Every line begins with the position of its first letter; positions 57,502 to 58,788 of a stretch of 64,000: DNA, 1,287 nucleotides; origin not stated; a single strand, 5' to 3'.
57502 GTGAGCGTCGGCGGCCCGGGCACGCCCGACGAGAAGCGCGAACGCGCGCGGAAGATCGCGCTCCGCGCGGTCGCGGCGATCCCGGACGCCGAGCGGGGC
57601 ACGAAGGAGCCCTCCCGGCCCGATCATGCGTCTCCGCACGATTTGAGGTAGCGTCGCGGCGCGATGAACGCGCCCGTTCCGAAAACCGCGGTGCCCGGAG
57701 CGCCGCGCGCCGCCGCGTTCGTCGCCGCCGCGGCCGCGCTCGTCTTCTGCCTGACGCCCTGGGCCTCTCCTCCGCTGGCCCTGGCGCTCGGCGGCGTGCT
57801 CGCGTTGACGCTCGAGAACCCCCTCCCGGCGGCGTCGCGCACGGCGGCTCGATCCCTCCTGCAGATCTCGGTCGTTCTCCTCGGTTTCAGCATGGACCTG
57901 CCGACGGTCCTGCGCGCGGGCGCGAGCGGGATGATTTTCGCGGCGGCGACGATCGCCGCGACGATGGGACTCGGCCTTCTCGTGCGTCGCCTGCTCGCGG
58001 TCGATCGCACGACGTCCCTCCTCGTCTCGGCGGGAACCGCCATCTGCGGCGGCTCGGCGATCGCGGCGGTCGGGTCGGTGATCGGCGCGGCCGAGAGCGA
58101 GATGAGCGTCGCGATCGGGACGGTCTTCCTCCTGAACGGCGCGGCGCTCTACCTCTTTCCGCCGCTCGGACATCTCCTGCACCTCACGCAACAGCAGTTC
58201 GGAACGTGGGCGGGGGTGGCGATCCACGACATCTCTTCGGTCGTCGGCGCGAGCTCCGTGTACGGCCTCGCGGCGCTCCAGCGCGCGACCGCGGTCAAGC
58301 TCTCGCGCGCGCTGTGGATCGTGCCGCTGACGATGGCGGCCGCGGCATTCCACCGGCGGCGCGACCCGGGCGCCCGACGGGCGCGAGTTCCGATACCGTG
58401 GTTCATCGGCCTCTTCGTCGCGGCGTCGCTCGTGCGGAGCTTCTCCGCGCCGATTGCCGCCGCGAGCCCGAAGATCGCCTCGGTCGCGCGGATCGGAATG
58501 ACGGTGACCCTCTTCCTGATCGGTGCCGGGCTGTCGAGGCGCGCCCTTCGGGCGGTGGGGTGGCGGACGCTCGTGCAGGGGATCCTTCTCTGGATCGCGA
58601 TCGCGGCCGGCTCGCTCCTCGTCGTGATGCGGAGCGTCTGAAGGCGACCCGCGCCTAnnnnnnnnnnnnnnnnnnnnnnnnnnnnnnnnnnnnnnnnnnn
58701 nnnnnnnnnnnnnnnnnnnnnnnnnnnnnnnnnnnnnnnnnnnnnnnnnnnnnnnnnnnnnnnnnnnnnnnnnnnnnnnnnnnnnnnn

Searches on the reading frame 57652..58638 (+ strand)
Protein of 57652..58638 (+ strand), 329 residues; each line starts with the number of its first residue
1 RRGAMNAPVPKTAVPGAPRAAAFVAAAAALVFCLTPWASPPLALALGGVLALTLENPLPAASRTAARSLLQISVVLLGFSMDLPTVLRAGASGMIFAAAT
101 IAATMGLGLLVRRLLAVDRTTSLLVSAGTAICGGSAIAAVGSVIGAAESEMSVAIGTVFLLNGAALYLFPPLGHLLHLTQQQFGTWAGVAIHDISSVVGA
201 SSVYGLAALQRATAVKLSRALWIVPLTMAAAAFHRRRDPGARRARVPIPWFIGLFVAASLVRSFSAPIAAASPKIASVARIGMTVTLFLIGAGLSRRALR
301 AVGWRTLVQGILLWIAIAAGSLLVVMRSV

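Call 10: search_protein_families(library=pfam, proteins=[window:57652-58638:+], max_evalue=0.01)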
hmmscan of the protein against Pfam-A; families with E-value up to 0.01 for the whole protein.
window:57652-58638:+ (329 aa): 4 families
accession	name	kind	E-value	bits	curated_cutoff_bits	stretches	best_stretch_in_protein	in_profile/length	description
PF03601.19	Cons_hypoth698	-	1.1e-52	179.3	24.5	1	37-308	26-302/304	Conserved hypothetical protein 698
PF07096.16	DUF1358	-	0.00025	21.4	23.4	1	240-308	13-80/115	Protein of unknown function (DUF1358)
PF00999.27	Na_H_Exchanger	-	0.0023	17.3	26.2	1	242-325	12-94/375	Sodium/hydrogen exchanger, transmembrane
PF03812.18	KdgT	-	0.0048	16.8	25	1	52-150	178-272/305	2-keto-3-deoxygluconate permease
